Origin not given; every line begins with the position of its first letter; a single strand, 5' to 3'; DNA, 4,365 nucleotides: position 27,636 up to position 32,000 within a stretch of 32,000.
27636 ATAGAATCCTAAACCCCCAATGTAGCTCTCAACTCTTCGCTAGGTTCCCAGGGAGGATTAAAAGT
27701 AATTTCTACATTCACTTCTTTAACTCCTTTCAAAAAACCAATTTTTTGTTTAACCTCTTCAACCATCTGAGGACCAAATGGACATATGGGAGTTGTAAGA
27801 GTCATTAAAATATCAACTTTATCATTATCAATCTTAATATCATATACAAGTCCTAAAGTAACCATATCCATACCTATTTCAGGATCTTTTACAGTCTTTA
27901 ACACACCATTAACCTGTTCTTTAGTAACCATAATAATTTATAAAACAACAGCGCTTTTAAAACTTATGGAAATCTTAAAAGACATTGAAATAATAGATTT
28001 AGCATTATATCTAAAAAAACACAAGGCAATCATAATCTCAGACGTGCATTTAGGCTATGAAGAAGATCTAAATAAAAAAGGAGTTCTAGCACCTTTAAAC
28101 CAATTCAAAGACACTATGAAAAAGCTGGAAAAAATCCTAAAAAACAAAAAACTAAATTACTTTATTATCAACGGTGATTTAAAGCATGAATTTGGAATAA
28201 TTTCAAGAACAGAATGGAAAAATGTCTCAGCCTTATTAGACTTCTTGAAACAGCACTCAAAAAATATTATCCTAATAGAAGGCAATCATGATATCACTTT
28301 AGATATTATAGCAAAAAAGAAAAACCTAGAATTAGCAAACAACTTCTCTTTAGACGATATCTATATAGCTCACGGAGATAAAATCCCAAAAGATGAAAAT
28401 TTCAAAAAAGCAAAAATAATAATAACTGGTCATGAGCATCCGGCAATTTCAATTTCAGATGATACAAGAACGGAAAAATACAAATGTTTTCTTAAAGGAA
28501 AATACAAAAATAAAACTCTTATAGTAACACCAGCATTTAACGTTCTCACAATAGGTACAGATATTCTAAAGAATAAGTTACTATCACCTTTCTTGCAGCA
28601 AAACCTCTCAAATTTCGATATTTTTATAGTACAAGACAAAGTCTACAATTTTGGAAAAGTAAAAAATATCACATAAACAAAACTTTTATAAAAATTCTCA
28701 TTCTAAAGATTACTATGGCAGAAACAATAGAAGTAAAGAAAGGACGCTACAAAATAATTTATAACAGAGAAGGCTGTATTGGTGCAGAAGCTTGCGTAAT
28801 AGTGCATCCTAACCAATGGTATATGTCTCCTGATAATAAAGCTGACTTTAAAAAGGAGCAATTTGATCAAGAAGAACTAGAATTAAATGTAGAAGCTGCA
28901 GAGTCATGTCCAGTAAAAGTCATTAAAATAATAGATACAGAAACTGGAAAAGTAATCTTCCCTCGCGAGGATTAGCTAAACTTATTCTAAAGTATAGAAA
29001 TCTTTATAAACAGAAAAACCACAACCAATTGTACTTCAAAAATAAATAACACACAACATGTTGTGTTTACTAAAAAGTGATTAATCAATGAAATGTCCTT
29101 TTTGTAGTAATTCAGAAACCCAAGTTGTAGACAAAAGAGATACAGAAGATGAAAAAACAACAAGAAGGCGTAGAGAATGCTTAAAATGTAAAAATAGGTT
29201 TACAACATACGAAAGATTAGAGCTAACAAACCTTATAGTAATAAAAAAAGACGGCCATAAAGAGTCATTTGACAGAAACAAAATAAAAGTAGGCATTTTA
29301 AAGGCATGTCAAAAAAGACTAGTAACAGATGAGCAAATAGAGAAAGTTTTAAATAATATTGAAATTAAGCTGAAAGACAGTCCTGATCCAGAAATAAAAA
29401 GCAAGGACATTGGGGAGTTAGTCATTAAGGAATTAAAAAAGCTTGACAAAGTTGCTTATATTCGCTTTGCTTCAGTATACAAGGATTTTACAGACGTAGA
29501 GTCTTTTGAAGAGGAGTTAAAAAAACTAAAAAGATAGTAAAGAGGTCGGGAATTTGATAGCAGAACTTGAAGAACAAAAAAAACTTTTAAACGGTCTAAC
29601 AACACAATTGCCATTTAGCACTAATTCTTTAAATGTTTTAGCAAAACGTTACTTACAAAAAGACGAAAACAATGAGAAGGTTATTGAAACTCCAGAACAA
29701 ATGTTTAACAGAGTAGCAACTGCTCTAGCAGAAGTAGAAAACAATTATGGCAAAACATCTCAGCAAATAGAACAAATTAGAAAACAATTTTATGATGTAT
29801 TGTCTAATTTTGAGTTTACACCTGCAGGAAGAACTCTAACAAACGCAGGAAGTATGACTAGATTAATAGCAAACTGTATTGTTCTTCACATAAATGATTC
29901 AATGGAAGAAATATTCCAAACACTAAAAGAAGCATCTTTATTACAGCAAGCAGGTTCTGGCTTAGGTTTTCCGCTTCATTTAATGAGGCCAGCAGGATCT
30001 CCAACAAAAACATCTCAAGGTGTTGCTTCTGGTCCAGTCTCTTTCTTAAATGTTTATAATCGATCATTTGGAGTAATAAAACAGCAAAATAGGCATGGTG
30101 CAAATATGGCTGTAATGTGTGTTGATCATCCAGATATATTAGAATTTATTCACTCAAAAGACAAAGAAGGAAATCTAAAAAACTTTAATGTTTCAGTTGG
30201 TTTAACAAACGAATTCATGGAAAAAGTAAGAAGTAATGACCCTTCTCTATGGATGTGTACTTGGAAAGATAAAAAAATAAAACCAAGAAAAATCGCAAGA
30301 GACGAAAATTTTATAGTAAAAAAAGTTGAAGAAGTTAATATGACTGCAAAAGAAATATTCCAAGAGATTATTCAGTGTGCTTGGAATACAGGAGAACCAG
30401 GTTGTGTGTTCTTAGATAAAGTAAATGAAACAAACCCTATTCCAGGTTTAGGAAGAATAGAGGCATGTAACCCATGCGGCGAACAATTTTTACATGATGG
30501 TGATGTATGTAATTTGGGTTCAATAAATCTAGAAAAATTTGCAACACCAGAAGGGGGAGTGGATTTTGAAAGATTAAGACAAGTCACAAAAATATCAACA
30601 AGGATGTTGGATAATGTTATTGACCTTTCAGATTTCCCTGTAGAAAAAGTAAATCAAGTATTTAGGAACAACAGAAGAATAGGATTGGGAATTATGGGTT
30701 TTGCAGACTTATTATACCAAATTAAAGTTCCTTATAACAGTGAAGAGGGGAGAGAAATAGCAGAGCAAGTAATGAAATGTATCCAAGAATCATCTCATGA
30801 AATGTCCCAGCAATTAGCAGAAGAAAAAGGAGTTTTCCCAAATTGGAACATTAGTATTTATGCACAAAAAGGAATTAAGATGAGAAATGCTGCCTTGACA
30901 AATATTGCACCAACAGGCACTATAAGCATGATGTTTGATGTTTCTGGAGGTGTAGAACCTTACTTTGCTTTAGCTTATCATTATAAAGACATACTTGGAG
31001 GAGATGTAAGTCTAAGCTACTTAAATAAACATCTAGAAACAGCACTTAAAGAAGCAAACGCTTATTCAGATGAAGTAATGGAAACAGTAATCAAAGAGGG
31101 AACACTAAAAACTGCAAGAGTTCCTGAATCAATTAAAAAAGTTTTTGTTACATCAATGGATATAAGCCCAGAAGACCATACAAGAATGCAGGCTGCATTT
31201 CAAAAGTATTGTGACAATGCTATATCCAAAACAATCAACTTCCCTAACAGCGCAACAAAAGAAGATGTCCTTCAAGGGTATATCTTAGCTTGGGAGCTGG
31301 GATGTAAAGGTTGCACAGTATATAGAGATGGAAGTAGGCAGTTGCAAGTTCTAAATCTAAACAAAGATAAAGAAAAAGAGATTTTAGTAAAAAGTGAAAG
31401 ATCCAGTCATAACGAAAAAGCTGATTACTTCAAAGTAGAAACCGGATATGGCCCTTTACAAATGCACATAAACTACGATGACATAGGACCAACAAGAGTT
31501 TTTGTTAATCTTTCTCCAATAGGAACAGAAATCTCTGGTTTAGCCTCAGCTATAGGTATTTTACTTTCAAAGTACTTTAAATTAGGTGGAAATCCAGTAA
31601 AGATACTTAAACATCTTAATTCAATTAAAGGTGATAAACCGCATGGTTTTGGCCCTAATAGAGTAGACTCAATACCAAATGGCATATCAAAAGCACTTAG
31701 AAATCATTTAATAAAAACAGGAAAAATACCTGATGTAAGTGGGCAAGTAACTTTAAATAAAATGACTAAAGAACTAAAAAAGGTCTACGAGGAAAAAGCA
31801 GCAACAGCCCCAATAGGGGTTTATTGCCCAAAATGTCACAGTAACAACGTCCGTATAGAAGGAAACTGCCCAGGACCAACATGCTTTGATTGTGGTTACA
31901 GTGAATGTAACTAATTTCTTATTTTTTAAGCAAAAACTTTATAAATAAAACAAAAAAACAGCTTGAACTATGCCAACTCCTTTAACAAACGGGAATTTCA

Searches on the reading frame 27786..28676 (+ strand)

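Call 6: search_protein_families(library=pfam, proteins=[window:27786-28676:+], max_evalue=0.001)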
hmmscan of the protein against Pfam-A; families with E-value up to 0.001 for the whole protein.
window:27786-28676:+ (296 aa): 2 families
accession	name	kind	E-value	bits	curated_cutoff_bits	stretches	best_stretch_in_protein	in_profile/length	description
PF00149.33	Metallophos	-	8.6e-13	49.6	21.5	1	81-230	3-169/191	Calcineurin-like phosphoesterase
PF12850.12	Metallophos_2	-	0.00033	21.1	27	1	81-220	3-119/154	Calcineurin-like phosphoesterase superfamily domain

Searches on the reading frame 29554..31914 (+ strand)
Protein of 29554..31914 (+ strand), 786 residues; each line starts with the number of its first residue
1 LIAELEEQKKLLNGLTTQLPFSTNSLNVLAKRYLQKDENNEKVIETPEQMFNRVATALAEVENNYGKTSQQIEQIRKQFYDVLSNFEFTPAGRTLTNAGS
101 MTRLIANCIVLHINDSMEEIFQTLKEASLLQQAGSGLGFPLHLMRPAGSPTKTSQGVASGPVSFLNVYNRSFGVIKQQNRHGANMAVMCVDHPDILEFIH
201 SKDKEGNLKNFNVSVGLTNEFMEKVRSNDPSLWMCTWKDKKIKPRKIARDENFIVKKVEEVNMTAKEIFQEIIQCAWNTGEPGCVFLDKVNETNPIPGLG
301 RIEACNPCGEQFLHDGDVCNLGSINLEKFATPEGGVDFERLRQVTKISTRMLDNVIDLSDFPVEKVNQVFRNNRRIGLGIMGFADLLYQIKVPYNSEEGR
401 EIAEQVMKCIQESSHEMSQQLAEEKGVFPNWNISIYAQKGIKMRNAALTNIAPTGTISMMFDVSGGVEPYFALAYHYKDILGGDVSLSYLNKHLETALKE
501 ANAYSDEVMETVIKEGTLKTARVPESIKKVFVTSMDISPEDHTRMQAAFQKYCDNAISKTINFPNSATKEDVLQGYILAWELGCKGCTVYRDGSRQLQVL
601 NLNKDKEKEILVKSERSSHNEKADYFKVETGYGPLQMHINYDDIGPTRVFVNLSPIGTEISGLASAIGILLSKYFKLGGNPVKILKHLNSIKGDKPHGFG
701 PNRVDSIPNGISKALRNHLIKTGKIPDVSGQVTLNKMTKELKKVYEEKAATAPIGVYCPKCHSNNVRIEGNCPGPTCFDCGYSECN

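Call 6: search_protein_families(library=pfam, proteins=[window:29554-31914:+], max_evalue=0.001)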
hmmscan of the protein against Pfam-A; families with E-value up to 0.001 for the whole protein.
window:29554-31914:+ (786 aa): 3 families
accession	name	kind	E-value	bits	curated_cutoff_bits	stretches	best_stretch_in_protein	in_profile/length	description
PF02867.20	Ribonuc_red_lgC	-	8e-125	417.9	23.9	1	107-590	2-523/523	Ribonucleotide reductase, barrel domain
PF00317.26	Ribonuc_red_lgN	-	1.3e-22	80.1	28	1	21-100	3-74/77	Ribonucleotide reductase, all-alpha domain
PF12637.14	TSCPD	-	1.2e-08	35.6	22.8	1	627-719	6-88/88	TSCPD domain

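Call 20: find_encoding_contigs(protein=window:29554-31914:+, flank=10000, max_places=3)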
Protein window:29554-31914:+ (786 aa): 5 contigs read that carry it; 1 place shown.
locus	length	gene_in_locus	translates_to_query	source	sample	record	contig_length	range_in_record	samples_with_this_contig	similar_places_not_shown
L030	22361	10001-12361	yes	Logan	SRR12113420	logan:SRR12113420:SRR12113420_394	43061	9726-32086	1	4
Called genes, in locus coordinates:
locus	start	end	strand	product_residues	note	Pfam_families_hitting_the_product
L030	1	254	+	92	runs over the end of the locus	PF00085:Thioredoxin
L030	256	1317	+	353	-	PF00676:E1_dh, PF02775:TPP_enzyme_C (weak), PF13292:DXP_synthase_N (weak), PF00456:Transketolase_N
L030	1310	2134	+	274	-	PF21948:LplA-B_cat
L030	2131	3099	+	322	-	PF02779:Transket_pyr, PF02780:Transketolase_C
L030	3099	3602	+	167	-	-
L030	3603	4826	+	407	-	PF00364:Biotin_lipoyl, PF25917:BSH_RND (weak), PF25984:BSH_YknX (faint), PF25997:BSH_YhbJ, PF02817:E3_binding, PF00198:2-oxoacid_dh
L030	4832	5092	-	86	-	PF13459:Fer4_15, PF13370:Fer4_13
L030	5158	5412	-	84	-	-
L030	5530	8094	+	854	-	PF04851:ResIII, PF00270:DEAD, PF00271:Helicase_C, PF19306:WHD_Lhr, PF08494:DEAD_assoc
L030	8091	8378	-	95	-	PF01883:FeS_assembly_P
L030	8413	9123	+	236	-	PF00149:Metallophos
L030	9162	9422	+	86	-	PF13459:Fer4_15 (weak), PF13370:Fer4_13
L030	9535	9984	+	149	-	PF22811:Zn_ribbon_NrdR, PF03477:ATP-cone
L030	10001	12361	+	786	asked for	PF00317:Ribonuc_red_lgN, PF02867:Ribonuc_red_lgC, PF12637:TSCPD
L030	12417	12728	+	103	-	PF00085:Thioredoxin, PF00578:AhpC-TSA (weak), PF13098:Thioredoxin_2, PF04756:OST3_OST6 (weak), PF13905:Thioredoxin_8 (weak)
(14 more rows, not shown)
